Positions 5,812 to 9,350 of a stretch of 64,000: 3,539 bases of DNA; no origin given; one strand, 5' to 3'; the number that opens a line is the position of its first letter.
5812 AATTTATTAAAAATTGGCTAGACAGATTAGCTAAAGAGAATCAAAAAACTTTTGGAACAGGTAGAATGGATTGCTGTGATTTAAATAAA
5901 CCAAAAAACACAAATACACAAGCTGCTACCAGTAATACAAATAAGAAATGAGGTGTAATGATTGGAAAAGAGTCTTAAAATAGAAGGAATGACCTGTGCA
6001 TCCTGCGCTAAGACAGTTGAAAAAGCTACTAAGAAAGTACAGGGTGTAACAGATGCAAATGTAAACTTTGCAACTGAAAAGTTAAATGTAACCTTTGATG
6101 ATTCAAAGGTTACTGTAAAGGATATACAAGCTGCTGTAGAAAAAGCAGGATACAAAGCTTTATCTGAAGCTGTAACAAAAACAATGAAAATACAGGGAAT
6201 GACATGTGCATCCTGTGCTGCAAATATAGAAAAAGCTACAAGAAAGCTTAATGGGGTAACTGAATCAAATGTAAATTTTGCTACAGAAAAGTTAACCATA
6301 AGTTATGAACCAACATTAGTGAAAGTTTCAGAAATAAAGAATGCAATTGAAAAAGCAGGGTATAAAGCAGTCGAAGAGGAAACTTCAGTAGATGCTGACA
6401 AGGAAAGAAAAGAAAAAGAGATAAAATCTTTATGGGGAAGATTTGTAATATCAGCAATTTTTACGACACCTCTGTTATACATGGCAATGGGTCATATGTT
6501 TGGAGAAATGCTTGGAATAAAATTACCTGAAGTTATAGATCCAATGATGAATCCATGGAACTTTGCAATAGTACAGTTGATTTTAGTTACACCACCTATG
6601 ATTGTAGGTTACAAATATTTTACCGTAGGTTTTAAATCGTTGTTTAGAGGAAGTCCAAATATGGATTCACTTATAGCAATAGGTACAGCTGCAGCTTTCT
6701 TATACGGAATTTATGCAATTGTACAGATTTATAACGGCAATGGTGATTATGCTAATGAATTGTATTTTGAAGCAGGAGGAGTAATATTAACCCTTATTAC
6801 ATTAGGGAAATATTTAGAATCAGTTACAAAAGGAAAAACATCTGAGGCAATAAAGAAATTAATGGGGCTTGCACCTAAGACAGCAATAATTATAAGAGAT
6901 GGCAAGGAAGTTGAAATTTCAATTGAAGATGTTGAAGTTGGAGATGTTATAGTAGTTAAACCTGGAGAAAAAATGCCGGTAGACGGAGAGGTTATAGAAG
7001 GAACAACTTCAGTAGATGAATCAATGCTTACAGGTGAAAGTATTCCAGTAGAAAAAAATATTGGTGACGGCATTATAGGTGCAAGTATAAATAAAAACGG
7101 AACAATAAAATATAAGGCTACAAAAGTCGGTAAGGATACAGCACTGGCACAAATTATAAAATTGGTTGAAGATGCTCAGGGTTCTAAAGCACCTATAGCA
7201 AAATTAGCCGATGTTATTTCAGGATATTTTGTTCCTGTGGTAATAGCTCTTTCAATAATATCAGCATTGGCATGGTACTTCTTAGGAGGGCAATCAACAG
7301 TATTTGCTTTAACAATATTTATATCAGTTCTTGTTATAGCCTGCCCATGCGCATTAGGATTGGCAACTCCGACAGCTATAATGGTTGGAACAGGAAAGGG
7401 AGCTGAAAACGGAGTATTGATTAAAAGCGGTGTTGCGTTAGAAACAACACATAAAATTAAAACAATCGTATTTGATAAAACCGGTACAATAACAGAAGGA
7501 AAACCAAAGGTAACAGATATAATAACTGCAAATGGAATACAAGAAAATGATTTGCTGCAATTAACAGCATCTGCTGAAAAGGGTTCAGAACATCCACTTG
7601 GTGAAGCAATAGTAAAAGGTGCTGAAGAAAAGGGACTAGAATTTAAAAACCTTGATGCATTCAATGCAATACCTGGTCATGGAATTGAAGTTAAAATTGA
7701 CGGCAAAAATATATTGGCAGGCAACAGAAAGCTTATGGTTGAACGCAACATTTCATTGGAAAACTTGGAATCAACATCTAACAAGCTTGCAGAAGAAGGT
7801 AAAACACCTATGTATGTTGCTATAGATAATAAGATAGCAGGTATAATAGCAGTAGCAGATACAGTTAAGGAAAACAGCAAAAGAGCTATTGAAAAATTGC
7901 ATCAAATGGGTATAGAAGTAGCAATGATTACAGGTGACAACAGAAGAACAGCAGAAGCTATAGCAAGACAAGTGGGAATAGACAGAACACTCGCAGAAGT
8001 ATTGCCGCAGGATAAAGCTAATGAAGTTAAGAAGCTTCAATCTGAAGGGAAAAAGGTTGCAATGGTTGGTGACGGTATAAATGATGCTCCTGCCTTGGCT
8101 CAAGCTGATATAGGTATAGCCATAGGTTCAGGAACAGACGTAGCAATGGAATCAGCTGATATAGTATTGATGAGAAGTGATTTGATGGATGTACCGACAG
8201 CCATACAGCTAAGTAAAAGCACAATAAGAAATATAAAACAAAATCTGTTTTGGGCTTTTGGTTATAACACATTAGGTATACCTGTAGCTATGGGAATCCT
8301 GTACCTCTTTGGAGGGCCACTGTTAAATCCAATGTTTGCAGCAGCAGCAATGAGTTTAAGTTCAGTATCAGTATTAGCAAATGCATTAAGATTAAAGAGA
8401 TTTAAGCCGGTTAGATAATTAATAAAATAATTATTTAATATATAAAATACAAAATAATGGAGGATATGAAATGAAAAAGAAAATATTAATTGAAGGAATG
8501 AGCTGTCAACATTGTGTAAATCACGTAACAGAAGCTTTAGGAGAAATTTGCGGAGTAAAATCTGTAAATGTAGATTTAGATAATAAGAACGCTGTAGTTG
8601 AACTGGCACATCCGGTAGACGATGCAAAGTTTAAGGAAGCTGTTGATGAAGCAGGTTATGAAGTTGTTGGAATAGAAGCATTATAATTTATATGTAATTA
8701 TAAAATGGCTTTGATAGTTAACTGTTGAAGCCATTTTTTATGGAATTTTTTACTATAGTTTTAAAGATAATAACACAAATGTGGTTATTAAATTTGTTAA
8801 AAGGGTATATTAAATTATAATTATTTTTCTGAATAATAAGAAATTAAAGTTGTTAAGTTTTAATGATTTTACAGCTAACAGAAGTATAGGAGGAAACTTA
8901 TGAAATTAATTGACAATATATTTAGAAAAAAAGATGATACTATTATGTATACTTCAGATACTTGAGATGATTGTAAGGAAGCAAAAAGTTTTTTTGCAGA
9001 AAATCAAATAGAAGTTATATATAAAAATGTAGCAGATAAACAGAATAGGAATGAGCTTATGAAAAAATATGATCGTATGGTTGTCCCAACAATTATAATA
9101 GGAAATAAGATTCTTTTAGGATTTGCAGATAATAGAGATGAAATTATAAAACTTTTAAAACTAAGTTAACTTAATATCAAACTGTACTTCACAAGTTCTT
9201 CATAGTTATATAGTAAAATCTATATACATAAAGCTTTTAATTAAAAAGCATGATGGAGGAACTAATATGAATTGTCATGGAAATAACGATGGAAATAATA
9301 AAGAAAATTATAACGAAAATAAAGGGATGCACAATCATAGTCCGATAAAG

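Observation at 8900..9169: Hidden selenoprotein: glutaredoxin-like UxxC oxidoreductase right after copA-copZ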

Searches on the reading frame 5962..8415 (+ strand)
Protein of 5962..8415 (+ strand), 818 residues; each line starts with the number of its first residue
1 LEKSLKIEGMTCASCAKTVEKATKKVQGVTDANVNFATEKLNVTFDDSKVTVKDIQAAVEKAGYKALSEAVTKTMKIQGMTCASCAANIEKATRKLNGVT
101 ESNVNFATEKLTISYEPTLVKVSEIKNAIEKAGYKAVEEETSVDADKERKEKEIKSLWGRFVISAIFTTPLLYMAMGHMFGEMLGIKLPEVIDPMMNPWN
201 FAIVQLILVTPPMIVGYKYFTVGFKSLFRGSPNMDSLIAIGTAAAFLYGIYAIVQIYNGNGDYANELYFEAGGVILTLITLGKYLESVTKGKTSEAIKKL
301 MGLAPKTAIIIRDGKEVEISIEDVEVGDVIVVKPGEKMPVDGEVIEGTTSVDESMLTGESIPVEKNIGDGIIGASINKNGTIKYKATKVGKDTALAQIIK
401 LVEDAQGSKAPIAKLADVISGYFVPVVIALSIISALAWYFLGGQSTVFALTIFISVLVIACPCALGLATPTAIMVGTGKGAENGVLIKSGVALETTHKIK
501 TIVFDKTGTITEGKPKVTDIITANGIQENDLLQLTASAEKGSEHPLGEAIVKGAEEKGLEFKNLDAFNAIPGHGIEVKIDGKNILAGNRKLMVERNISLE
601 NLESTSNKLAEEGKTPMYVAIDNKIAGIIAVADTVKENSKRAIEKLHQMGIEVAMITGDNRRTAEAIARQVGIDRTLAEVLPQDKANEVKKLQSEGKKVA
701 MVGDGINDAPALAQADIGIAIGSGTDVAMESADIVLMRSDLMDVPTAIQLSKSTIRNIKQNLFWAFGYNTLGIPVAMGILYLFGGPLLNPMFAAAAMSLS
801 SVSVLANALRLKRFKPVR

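Call 19: search_protein_families(library=ncbifam, proteins=[window:5962-8415:+], max_evalue=0.00001)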
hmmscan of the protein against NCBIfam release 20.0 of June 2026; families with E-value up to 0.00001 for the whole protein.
window:5962-8415:+ (818 aa): 34 families (the best 25 are shown)
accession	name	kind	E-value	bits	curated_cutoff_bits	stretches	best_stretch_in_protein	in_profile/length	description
NF007952.0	PRK10671.1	equivalog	2.7e-225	750.3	1316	2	73-816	105-836/838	copper-exporting P-type ATPase CopA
TIGR01525.1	ATPase-IB_hvy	subfamily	1.8e-206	687.4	346.25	1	234-811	1-560/560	heavy metal translocating P-type ATPase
TIGR01511.1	ATPase-IB1_Cu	subfamily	7.5e-189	629.1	397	1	216-812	2-542/542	copper-translocating P-type ATPase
NF008262.1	PRK11033.1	equivalog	2.2e-162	542.1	1005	3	273-815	199-731/731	zinc/cadmium/mercury/lead-transporting ATPase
NF033775.1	P_type_ZntA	exception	3.4e-146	488.5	1240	3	274-813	205-730/732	Zn(II)/Cd(II)/Pb(II) translocating P-type ATPase ZntA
TIGR01512.1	ATPase-IB2_Cd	subfamily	2.9e-133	445.1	313.5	2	271-590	20-305/494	cadmium family heavy metal-translocating P-type ATPase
TIGR01494.1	ATPase_P-type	subfamily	6.4e-103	344.7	62.3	1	274-782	1-466/478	HAD-IC family P-type ATPase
TIGR01497.1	kdpB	equivalog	1e-73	248.6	527.9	1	266-749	63-561/675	potassium-transporting ATPase subunit KdpB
TIGR01647.1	ATPase-IIIA_H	equivalog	1.3e-65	222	615.5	2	270-676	56-484/755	plasma-membrane proton-efflux P-type ATPase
NF010609.0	PRK14010.1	equivalog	2.9e-58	197.6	1323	1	281-740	78-547/673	K(+)-transporting ATPase subunit B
TIGR01517.1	ATPase-IIB_Ca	equivalog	2.4e-49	168.3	507.05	2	248-536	97-397/882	calcium-translocating P-type ATPase, PMCA-type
TIGR01522.1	ATPase-IIA2_Ca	equivalog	1.2e-43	149.1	798.3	3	679-763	570-655/854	calcium-transporting P-type ATPase, PMR1-type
TIGR01106.1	ATPase-IIC_X-K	subfamily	1.7e-38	132.1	946.1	2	235-531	75-376/997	Na,H/K antiporter P-type ATPase subunit alpha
TIGR01116.1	ATPase-IIA1_Ca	equivalog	9.7e-37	126.5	703.4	2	624-762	456-609/799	calcium-translocating P-type ATPase, SERCA-type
NF033795.1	chaper_CopZ_Bs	exception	1.5e-36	124.4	91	2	3-65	2-64/66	copper chaperone CopZ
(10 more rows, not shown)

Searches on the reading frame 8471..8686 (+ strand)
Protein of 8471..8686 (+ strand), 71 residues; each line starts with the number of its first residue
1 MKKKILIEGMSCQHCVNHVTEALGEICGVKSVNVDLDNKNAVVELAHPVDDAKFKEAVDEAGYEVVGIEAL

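Call 13: find_encoding_contigs(protein=window:8471-8686:+, flank=3000, max_places=8)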
Protein window:8471-8686:+ (71 aa): no gene with exactly this product is on record in the collection.

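Call 19: search_protein_families(library=ncbifam, proteins=[window:8471-8683:+], max_evalue=0.00001)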
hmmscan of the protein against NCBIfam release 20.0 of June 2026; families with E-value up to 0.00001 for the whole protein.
window:8471-8683:+ (71 aa): 13 families
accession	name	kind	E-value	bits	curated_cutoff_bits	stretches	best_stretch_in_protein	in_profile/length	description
TIGR00003.1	TIGR00003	subfamily_domain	9.8e-20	70.5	62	1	2-66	1-66/66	copper ion binding protein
NF047957.1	CopZ_AFE_1862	equivalog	4.7e-19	68.6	85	1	4-65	2-61/62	CopZ family metallochaperone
NF033795.1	chaper_CopZ_Bs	exception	9.1e-18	64.2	91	1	3-66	2-66/66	copper chaperone CopZ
NF033794.2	chaper_CopZ_Eh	exception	3.2e-17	62.4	95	1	2-64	1-64/68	copper chaperone CopZ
NF033781.1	chaper_CopP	exception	1.3e-16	60.5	112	1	2-65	1-64/65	copper-binding metallochaperone CopP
NF010311.1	PRK13748.1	subfamily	1.4e-11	44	600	1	4-65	2-63/560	mercury(II) reductase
NF033556.1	MerTP_fusion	equivalog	1.7e-10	40.8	180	1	3-65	122-185/186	mercuric transport protein MerTP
NF007952.0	PRK10671.1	equivalog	7.3e-10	37.7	1316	1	3-68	105-168/838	copper-exporting P-type ATPase CopA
NF045683.1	MerT_CopZ_Se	exception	7e-07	28.9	375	1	6-64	167-226/235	MerT/CopZ fusion-like heavy metal transport selenoprotein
NF041115.1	UxxU_metal_bind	equivalog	7.4e-07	29.2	95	1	6-63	9-67/74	metal-binding (seleno)protein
TIGR02052.1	MerP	equivalog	3.2e-06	27.6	92.55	1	7-63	29-86/92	mercury resistance system periplasmic binding protein MerP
NF047536.1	Cu_chaper_CsoZ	equivalog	3.7e-06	27.2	77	1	2-65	2-65/66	putative copper chaperone CsoZ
NF008262.1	PRK11033.1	equivalog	5e-06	25.3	1005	1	4-67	44-106/731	zinc/cadmium/mercury/lead-transporting ATPase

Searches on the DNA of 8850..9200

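Call 86: search_rna_families(source=window, start=8850, end=9200, threshold=evalue, max_evalue=10, show_alignments=3)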
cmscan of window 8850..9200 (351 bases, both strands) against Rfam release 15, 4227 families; matches with E-value up to 10: 5.
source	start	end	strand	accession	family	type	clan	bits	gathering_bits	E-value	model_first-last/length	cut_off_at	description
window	8926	8993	+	RF00539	snoMe28S-Cm788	Gene; snRNA; snoRNA; CD-box;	-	19.5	45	4.2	1-74/74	no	Small nucleolar RNA Me28S-Cm788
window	9078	9163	-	RF00611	SNORD111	Gene; snRNA; snoRNA; CD-box;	-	15.4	46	6.5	1-89/89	no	Small nucleolar RNA SNORD111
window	8962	9005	+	RF02418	Spd-sr07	Gene; sRNA;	-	15.1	55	9.5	1-63/63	no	Streptococcus sRNA Spd-sr07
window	8855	8900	+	RF01615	ceN111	Gene; snRNA; snoRNA; CD-box;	-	14.8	43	8.5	1-70/70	no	Nematode snoRNA ceN111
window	9073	9188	-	RF01295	SCARNA7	Gene; snRNA; snoRNA; scaRNA;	-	13.3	65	0.27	1-330/330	no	Small Cajal body-specific RNA 7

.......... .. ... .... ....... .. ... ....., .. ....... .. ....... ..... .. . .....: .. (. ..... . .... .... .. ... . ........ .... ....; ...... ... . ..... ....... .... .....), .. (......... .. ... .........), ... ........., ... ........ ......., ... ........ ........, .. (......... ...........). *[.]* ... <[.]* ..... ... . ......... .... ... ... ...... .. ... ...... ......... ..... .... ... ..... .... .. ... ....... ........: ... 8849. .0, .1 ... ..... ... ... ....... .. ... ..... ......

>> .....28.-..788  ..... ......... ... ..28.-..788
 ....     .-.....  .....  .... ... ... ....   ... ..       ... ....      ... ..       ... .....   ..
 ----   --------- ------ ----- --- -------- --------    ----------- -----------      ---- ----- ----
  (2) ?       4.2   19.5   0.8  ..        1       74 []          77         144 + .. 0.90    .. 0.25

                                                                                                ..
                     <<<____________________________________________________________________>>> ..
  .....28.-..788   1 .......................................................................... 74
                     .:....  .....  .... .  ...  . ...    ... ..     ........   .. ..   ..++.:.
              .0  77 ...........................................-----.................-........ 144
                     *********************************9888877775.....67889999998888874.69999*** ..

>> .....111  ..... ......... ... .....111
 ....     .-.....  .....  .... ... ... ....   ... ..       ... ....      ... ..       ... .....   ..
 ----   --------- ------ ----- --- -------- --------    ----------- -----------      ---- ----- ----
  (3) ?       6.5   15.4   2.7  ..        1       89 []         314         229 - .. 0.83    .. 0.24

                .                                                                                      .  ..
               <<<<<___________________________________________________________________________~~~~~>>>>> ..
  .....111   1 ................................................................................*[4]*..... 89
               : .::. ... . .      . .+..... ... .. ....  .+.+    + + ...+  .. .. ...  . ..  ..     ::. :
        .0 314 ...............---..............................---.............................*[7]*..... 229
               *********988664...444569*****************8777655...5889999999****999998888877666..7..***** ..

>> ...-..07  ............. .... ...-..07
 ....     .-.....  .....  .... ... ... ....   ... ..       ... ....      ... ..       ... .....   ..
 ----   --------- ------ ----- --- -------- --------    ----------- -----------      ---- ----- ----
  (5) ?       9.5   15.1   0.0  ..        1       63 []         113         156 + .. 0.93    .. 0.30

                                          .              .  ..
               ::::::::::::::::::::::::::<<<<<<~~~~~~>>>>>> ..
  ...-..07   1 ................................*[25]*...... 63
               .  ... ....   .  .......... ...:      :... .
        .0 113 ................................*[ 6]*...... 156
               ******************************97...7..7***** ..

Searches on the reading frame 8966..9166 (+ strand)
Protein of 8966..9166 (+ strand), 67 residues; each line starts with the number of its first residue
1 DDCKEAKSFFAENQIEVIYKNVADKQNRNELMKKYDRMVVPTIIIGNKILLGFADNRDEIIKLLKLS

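Call 20: search_protein_representatives(protein=window:8966-9166:+)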
Query: 67 residues. Proteins with E-value up to 0.001 (for the whole library): 44; up to 1e-10: 8; up to 1e-30: 0. The best 44 are listed.
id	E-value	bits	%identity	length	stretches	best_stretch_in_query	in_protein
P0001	5.7e-20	86.5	73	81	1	7-65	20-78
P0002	1.0e-19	85.8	66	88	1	2-66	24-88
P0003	3.2e-16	74.8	62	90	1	11-66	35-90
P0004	3.1e-14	68.5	36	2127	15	5-43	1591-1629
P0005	1.1e-12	63.7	55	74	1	2-67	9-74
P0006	9.6e-12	60.7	56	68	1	7-65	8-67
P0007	6.5e-11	58.1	51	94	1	2-60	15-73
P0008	6.8e-11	58.0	49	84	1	2-66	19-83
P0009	2.2e-10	56.4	46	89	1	2-64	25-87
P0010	4.3e-10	55.5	45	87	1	2-65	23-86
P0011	2.2e-09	53.3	61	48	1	19-64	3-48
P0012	1.7e-08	50.5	42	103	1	2-66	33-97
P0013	1.9e-08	50.4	40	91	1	2-66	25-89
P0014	1.2e-07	47.9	43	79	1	2-66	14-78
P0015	1.3e-07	47.7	31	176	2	3-59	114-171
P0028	3.1e-05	40.3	43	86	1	2-64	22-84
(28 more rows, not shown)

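Call 26: find_encoding_contigs(protein=P0009, flank=4000, max_places=4)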
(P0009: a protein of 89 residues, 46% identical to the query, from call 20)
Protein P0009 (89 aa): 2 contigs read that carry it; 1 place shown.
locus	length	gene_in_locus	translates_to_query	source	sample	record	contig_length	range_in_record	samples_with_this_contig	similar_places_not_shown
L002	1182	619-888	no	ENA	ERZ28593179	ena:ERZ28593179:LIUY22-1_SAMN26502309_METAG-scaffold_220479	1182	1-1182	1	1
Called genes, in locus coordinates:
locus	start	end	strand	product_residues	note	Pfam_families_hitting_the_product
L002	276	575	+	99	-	-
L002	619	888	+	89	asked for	PF00462:Glutaredoxin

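Call 27: find_encoding_contigs(protein=P0002, flank=6000, max_places=4)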
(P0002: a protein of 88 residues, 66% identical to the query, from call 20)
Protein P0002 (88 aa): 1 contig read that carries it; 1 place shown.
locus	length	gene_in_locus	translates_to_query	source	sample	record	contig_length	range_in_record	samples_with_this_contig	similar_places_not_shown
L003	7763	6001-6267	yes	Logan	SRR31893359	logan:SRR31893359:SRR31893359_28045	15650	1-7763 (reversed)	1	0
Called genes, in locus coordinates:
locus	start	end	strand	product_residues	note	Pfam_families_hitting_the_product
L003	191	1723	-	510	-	PF13556:HTH_30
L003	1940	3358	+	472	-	PF01571:GCV_T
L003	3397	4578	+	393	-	PF00083:Sugar_tr (faint), PF07690:MFS_1, PF13347:MFS_2 (weak)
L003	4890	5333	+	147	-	PF13527:Acetyltransf_9 (weak), PF13673:Acetyltransf_10, PF00583:Acetyltransf_1, PF13508:Acetyltransf_7 (weak)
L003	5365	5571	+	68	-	PF04324:Fer2_BFD (weak)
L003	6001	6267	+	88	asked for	PF13192:Thioredoxin_3 (weak), PF00462:Glutaredoxin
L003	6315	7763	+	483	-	?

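Call 30: find_encoding_contigs(protein=P0010, flank=6000, max_places=4)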
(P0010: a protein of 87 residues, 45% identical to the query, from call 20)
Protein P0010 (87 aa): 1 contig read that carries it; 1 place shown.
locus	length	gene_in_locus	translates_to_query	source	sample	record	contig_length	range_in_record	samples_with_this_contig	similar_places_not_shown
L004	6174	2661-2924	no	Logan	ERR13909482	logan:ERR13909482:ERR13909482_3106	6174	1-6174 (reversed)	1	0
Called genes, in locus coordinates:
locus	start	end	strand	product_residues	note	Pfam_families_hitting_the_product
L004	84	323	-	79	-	PF09851:SHOCT (weak)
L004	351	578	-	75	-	PF09851:SHOCT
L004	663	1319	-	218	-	-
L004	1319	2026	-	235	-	PF04012:PspA_IM30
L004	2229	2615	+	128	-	PF03625:DUF302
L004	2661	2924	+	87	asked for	PF00462:Glutaredoxin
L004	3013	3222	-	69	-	PF00403:HMA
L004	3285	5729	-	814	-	PF00403:HMA, PF19803:DUF6286 (faint), PF00403:HMA, PF00122:E1-E2_ATPase, PF00702:Hydrolase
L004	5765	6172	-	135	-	?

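Call 31: find_encoding_contigs(protein=P0005, flank=6000, max_places=4)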
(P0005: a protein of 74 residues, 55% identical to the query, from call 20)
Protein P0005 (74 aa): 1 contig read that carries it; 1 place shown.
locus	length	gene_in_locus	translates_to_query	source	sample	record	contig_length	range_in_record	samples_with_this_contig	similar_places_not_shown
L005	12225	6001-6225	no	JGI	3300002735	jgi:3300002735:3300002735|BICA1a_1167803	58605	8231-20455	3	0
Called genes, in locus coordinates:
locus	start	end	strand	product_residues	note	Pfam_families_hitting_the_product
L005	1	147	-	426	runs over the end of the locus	PF03916:NrfD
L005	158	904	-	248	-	PF13484:Fer4_16 (faint), PF13237:Fer4_10 (weak), PF13247:Fer4_11, PF00037:Fer4, PF12797:Fer4_2 (weak), PF12837:Fer4_6, PF13237:Fer4_10, PF13247:Fer4_11, +4 more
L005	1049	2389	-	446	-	PF00072:Response_reg, PF00158:Sigma54_activat, PF01078:Mg_chelatase (faint), PF14532:Sigma54_activ_2, PF07724:AAA_2 (weak), PF07728:AAA_5 (weak), PF25601:AAA_lid_14, PF02954:HTH_8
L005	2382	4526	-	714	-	PF02743:dCache_1, PF00672:HAMP (weak), PF00512:HisKA, PF02518:HATPase_c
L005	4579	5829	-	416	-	PF04392:ABC_sub_bind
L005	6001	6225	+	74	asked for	PF00462:Glutaredoxin (weak)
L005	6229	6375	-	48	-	-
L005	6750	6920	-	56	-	-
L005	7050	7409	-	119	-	-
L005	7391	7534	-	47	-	-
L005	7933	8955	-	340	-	PF07690:MFS_1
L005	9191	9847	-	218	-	PF07796:DUF1638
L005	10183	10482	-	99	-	-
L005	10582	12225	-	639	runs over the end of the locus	PF00009:GTP_EFTU, PF03144:GTP_EFTU_D2, PF25461:Beta-barrel_SelB, PF09106:WHD_2nd_SelB, PF09107:WHD_3rd_SelB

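Call 32: find_encoding_contigs(protein=P0028, flank=6000, max_places=4)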
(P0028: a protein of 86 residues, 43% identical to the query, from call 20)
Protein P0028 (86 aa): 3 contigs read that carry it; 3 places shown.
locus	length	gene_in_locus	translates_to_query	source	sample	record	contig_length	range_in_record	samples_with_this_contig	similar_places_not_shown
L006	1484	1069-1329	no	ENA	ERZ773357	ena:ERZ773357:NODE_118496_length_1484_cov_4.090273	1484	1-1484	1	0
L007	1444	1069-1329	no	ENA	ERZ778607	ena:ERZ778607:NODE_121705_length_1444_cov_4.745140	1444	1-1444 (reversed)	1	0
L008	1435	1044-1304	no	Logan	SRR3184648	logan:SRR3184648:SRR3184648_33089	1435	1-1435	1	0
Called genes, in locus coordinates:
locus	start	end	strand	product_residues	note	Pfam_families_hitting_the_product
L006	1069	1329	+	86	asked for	-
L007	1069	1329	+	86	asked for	-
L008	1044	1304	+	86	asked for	-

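Call 35: find_encoding_contigs(protein=P0001, flank=6000, max_places=4)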
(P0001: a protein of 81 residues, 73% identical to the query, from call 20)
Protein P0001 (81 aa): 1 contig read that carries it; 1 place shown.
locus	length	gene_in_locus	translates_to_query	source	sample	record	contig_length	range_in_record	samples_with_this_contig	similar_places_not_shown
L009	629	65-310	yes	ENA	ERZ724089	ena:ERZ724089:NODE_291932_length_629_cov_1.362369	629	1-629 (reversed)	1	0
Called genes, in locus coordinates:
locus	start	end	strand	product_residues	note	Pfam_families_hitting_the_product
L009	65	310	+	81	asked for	-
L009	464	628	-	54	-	?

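Call 73: search_protein_families(library=pfam, proteins=[P0002, P0010], max_evalue=0.01)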
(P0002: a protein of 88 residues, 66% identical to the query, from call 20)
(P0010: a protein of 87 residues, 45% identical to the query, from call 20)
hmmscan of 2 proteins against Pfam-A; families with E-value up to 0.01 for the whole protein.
P0002 (88 aa): 4 families
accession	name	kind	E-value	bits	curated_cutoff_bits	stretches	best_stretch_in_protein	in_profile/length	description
PF00462.30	Glutaredoxin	-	1.5e-11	44.8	22.9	1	14-72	1-60/60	Glutaredoxin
PF13192.12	Thioredoxin_3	-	1.1e-05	25.8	24.8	1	12-86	3-75/76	Thioredoxin domain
PF13417.12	GST_N_3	-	0.0019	19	22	1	17-72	2-57/75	Glutathione S-transferase, N-terminal domain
PF13098.12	Thioredoxin_2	-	0.0099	16.6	27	0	10-76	5-94/104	Thioredoxin-like domain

P0010 (87 aa): 3 families
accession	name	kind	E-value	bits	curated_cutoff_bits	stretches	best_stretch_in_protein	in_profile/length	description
PF00462.30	Glutaredoxin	-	1.3e-09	38.5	22.9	1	13-71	1-60/60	Glutaredoxin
PF13462.12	Thioredoxin_4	-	0.003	18.2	23.2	1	39-83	120-161/165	Thioredoxin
PF13192.12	Thioredoxin_3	-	0.0054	17.2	24.8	1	28-84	21-74/76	Thioredoxin domain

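Call 82: search_protein_families(library=ncbifam, proteins=[P0002], max_evalue=0.000001)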
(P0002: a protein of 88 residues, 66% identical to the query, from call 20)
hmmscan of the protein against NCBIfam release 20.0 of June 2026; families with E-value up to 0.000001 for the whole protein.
P0002 (88 aa): 3 families
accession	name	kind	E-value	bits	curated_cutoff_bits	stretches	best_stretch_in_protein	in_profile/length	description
TIGR02196.1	GlrX_YruB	hypoth_equivalog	4.4e-15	55.9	88.55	1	13-79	1-68/74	glutaredoxin-like protein, YruB-family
TIGR02181.1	GRX_bact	equivalog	7.8e-08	32.4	90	1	14-75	1-64/80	glutaredoxin 3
NF041212.1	Uxx_star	subfamily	9.9e-08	32.1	66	1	14-77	1-65/70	Uxx-star family glutaredoxin-like (seleno)protein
